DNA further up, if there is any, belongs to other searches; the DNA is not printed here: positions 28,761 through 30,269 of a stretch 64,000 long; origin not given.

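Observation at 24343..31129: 6.8-kb sugar-activation / glycosyltransferase cassette inserted inside the yebC-ruvC...ruvA-ruvB operon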

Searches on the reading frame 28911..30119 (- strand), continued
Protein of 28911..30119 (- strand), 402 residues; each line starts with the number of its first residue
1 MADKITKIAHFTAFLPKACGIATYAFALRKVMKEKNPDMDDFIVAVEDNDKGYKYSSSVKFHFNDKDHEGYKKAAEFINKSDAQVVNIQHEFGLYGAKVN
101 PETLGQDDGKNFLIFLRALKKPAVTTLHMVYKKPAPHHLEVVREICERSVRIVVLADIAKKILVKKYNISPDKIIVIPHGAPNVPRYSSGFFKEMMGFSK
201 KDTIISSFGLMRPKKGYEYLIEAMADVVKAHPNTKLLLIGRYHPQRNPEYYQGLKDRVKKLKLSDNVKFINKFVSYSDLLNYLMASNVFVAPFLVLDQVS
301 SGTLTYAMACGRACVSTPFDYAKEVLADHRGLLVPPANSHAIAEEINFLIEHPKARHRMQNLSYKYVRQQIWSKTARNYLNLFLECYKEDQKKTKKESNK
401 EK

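Call 22: find_encoding_contigs(protein=P0023, flank=10000, max_places=2)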
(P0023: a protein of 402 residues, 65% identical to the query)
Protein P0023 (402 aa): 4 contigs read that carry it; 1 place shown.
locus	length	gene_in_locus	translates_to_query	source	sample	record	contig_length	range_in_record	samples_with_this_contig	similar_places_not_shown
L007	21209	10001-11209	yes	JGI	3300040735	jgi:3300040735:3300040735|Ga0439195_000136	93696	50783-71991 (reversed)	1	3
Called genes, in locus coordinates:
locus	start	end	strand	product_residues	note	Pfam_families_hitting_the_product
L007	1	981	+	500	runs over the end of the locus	PF13567:DUF4131, PF03772:Competence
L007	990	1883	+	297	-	PF25281:MBL_MAP1B (weak), PF00753:Lactamase_B, PF12706:Lactamase_B_2 (weak)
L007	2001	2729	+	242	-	PF20772:TACO1_YebC_N, PF01709:Transcrip_reg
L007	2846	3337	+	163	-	PF02075:RuvC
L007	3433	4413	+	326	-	PF01087:GalP_UDP_transf, PF16268:DUF4921 (faint), PF01230:HIT (faint), PF02744:GalP_UDP_tr_C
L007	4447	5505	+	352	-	PF19892:DUF6365 (faint)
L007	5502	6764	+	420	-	PF13439:Glyco_transf_4 (weak), PF00534:Glycos_transf_1, PF13692:Glyco_trans_1_4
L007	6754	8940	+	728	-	PF21969:MGS_GT (weak), PF00535:Glycos_transf_2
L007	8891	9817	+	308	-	PF05116:S6PP (faint), PF08282:Hydrolase_3, PF13344:Hydrolase_6 (weak)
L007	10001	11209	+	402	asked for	PF13439:Glyco_transf_4 (weak), PF00534:Glycos_transf_1, PF13692:Glyco_trans_1_4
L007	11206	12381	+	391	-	PF00534:Glycos_transf_1, PF13692:Glyco_trans_1_4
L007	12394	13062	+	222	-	PF01330:RuvA_N, PF14520:HHH_5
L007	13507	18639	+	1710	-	-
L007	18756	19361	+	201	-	-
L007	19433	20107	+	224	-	PF01797:Y1_Tnp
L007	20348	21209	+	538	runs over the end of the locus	-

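Call 38: search_protein_families(library=pfam, proteins=[L007:5502-6764:+], max_evalue=0.001)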
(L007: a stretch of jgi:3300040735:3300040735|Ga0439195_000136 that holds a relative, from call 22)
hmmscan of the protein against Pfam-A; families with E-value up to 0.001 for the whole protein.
L007:5502-6764:+ (420 aa): 3 families
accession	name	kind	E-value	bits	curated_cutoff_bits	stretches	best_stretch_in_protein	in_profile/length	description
PF00534.26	Glycos_transf_1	-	8.3e-19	68.2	26.4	1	231-389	19-161/172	Glycosyl transferases group 1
PF13692.12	Glyco_trans_1_4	-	2e-10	41.5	27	1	235-386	9-142/142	Glycosyl transferases group 1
PF13439.12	Glyco_transf_4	-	5.9e-07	30.1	28.5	1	19-204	3-168/170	Glycosyltransferase Family 4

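Call 47: search_solved_structures(query=A3, max_evalue=0.00001, show_alignments=2)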
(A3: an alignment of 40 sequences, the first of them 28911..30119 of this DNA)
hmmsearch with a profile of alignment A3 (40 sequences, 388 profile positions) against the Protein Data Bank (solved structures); distinct sequences matched with E-value up to 0.00001: 19.
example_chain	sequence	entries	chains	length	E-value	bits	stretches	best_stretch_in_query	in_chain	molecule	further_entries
6kih_A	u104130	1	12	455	1e-20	77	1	128-383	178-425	Tll1590 protein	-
5i45_A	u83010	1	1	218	1.6e-19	73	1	172-365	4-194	Glycosyl transferases group 1 family protein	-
3okc_A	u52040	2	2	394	2.2e-16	62.7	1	135-380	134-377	GDP-mannose-dependent alpha-(1-6)-phosphatidylinositol monomannoside mannosyltransferase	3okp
3oka_A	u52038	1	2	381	2.4e-16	62.6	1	135-380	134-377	GDP-mannose-dependent alpha-(1-6)-phosphatidylinositol monomannoside mannosyltransferase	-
3c4q_A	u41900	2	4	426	1.5e-15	60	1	113-385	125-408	Predicted glycosyltransferases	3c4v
3c48_A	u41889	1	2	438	1.6e-15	59.8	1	113-385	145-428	Predicted glycosyltransferases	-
4xso_B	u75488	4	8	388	2.3e-15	59.3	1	85-366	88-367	Alr3699 protein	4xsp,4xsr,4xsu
7mi0_A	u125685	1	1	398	6.3e-15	57.9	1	116-385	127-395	Glycosyltransferase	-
4n9w_A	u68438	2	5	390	2.3e-14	56.1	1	109-382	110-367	GDP-mannose-dependent alpha-(1-2)-phosphatidylinositol mannosyltransferase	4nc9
2gej_A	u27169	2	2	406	2.6e-14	55.8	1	109-382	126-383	PHOSPHATIDYLINOSITOL MANNOSYLTRANSFERASE (PimA)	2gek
6tvp_A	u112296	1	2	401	1.7e-09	40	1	115-383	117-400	Alpha-maltose-1-phosphate synthase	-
2jjm_A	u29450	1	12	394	7.3e-09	37.9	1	177-384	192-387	GLYCOSYL TRANSFERASE, GROUP 1 FAMILY PROTEIN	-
3mbo_A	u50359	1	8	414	8.5e-09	37.7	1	180-384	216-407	Glycosyltransferase, group 1 family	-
2iv7_A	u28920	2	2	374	6.9e-08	34.7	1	141-374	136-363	LIPOPOLYSACCHARIDE CORE BIOSYNTHESIS PROTEIN RFAG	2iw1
8dvw_A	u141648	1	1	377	6.4e-07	31.5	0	299-385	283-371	N, N'-diacetylbacillosaminyl-diphospho-undecaprenol alpha-1,3-N-acetylgalactosaminyltransf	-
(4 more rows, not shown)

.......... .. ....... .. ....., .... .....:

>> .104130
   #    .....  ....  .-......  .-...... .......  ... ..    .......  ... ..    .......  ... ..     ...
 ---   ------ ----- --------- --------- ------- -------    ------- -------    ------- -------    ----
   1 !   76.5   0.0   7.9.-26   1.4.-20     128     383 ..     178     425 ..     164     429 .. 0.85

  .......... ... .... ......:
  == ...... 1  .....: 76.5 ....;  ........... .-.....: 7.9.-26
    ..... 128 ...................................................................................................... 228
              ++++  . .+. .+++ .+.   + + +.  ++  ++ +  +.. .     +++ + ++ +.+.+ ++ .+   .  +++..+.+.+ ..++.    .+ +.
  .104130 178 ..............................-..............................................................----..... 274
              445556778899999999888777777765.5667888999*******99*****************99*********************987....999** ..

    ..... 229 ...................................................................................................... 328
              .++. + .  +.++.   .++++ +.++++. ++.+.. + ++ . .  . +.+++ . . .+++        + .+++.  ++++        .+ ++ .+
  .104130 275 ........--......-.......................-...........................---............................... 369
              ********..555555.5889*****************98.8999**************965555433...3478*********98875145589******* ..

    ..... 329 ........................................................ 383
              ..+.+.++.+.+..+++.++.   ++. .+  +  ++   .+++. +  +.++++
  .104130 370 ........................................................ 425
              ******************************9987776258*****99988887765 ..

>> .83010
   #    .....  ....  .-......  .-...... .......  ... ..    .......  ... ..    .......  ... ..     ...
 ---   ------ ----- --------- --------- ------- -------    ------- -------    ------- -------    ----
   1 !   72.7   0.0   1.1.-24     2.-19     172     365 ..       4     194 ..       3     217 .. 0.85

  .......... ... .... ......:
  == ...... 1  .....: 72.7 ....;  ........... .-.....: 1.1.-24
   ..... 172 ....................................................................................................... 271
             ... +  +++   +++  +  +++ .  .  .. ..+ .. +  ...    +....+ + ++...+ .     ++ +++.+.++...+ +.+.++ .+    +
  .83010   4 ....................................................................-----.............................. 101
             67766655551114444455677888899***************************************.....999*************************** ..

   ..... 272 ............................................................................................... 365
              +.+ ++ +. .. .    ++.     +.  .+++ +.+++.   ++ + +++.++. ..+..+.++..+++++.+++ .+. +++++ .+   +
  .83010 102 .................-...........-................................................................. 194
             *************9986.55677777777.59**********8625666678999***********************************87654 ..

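Call 52: find_encoding_contigs(protein=P0003, flank=10000, max_places=1)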
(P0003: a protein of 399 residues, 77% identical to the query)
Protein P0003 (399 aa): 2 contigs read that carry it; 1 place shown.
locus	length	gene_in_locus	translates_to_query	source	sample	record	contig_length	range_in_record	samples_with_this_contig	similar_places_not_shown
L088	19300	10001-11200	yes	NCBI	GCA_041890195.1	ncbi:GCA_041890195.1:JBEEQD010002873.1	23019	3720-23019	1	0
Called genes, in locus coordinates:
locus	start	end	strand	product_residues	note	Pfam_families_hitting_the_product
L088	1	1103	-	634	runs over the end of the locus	PF00012:HSP70, PF06723:MreB_Mbl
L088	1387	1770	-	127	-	PF03625:DUF302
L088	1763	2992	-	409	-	PF02812:ELFV_dehydrog_N, PF00208:ELFV_dehydrog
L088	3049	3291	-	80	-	PF05768:Glrx-like (weak), PF00462:Glutaredoxin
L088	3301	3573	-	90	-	PF01022:HTH_5, PF13412:HTH_24 (faint), PF12840:HTH_20 (weak)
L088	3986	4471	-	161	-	PF01025:GrpE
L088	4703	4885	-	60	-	-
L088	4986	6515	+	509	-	PF13567:DUF4131, PF03772:Competence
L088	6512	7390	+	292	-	PF25281:MBL_MAP1B (weak), PF00753:Lactamase_B, PF12706:Lactamase_B_2 (weak)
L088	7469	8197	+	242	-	PF20772:TACO1_YebC_N, PF01709:Transcrip_reg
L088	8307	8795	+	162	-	PF02075:RuvC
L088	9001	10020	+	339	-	PF01087:GalP_UDP_transf, PF01230:HIT (faint), PF16268:DUF4921, PF02744:GalP_UDP_tr_C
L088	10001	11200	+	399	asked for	PF13439:Glyco_transf_4, PF00534:Glycos_transf_1, PF13692:Glyco_trans_1_4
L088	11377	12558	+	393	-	PF13439:Glyco_transf_4, PF00534:Glycos_transf_1, PF13692:Glyco_trans_1_4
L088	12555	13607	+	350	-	PF13439:Glyco_transf_4, PF00534:Glycos_transf_1, PF13692:Glyco_trans_1_4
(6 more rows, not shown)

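Call 53: find_encoding_contigs(protein=P0006, flank=10000, max_places=1)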
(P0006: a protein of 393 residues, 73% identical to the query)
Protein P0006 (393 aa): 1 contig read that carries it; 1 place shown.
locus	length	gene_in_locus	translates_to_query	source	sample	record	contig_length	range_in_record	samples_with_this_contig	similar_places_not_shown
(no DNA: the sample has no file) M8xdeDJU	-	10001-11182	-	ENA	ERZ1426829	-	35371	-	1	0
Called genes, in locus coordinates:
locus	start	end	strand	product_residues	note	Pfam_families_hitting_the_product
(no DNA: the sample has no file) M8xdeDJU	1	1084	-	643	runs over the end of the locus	PF00012:HSP70, PF06723:MreB_Mbl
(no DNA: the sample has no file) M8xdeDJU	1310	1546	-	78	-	-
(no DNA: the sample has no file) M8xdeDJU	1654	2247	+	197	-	PF18931:DUF5680 (faint)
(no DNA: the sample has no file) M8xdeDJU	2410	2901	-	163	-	PF01025:GrpE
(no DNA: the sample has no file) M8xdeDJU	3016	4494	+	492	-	PF13567:DUF4131, PF03772:Competence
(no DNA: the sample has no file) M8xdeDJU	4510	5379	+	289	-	PF25281:MBL_MAP1B (weak), PF00753:Lactamase_B, PF23023:Anti-Pycsar_Apyc1 (weak), PF12706:Lactamase_B_2 (weak)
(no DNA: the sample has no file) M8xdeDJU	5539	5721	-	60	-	-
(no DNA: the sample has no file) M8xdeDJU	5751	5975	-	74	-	-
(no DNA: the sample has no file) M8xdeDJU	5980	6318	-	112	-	-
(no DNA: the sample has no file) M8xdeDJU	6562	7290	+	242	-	PF20772:TACO1_YebC_N, PF01709:Transcrip_reg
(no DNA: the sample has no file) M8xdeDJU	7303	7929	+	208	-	PF02075:RuvC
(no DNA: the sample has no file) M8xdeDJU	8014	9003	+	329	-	PF01087:GalP_UDP_transf, PF16285:DUF4931_N (faint), PF01230:HIT (faint), PF16268:DUF4921, PF02744:GalP_UDP_tr_C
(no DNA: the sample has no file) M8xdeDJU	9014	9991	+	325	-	PF01636:APH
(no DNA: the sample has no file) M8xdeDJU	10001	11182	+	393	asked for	PF13439:Glyco_transf_4 (weak), PF00534:Glycos_transf_1, PF13692:Glyco_trans_1_4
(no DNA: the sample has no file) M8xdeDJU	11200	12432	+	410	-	-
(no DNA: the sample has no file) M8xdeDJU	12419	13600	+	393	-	PF13439:Glyco_transf_4 (weak), PF00534:Glycos_transf_1, PF13692:Glyco_trans_1_4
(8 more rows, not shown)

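Call 63: find_encoding_contigs(protein=P0100, flank=8000, max_places=1)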
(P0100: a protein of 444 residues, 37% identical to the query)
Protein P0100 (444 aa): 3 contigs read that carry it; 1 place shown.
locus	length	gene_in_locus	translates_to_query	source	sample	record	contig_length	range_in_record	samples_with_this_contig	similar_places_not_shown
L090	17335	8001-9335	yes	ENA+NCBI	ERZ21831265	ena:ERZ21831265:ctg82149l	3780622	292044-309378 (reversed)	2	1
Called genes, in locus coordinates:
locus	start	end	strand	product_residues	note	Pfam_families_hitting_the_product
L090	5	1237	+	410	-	PF00438:S-AdoMet_synt_N, PF02772:S-AdoMet_synt_M, PF02773:S-AdoMet_synt_C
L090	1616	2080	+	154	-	-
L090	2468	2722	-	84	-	-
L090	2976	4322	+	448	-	PF01134:GIDA (weak), PF01266:DAO (faint), PF12831:FAD_oxidored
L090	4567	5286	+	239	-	-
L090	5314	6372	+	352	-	PF00437:T2SSE, PF13555:AAA_29 (faint)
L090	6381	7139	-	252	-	PF01048:PNP_UDP_1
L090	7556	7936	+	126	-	PF01740:STAS, PF13466:STAS_2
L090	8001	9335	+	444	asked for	PF13439:Glyco_transf_4, PF00534:Glycos_transf_1, PF13692:Glyco_trans_1_4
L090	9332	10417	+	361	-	-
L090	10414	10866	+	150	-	PF00571:CBS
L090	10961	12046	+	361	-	PF01571:GCV_T, PF08669:GCV_T_C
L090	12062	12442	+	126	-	PF01597:GCV_H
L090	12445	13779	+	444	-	PF02347:GDC-P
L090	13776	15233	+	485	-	PF02347:GDC-P, PF00266:Aminotran_5, PF21478:GcvP2_C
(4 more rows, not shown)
